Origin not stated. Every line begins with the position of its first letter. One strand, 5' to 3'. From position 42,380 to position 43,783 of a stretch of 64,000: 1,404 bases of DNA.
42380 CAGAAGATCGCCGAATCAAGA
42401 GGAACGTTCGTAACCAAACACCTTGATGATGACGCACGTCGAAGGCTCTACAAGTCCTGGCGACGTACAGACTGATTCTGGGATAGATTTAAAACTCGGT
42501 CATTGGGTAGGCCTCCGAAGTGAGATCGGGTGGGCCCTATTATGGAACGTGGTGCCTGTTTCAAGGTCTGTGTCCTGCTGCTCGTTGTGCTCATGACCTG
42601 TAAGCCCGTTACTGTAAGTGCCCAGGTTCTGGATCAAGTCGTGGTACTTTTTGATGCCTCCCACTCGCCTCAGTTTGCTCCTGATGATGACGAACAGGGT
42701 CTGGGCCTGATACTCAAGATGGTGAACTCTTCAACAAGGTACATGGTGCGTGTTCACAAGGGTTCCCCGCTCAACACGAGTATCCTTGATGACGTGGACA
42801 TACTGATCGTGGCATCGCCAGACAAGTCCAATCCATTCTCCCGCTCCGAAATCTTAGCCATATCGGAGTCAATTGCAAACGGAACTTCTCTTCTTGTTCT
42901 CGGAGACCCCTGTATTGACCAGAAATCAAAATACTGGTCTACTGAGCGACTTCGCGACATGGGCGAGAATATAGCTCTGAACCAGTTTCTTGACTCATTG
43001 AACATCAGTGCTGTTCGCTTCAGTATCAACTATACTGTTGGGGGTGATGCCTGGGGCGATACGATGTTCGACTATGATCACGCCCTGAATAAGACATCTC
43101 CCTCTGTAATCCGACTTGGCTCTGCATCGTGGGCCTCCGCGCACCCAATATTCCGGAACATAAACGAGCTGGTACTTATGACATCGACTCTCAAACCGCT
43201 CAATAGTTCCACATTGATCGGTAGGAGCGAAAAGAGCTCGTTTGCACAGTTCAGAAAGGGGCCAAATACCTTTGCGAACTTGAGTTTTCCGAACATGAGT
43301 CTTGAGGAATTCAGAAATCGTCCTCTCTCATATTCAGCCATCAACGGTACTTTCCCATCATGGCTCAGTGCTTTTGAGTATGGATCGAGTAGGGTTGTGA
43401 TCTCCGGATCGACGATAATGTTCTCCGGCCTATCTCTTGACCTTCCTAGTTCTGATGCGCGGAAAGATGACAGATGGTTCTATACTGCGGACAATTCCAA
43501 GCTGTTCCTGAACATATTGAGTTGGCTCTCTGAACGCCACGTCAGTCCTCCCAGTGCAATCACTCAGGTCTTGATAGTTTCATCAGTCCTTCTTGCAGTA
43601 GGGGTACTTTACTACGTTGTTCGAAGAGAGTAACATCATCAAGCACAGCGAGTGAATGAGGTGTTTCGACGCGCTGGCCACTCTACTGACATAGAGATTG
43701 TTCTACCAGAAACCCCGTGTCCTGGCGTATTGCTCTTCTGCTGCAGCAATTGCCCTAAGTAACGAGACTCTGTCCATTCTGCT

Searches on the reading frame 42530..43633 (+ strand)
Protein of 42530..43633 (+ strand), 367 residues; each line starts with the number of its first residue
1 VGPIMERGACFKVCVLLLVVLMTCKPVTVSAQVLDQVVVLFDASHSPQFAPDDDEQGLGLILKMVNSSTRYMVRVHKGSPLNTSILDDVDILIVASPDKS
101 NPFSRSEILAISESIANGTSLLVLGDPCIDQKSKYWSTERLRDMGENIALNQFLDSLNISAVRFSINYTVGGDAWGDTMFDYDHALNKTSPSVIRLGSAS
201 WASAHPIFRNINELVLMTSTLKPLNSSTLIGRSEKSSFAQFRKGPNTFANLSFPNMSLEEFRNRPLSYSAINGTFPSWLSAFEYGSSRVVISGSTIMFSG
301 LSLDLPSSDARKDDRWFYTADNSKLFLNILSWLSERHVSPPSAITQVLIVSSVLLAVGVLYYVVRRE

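Call 3: search_protein_families(library=pfam, proteins=[window:42530-43633:+])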
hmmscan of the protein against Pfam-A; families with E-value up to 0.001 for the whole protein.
window:42530-43633:+ (367 aa): 1 family
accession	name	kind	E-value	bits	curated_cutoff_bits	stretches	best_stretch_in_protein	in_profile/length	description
PF09822.16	ABC_transp_aux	-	9.4e-10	38.6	34.7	1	77-328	33-287/288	ABC-type uncharacterized transport system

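Call 4: search_protein_families(library=ncbifam, proteins=[window:42530-43633:+])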
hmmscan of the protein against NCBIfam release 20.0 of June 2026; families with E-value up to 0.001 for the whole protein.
window:42530-43633:+ (367 aa): 0 families
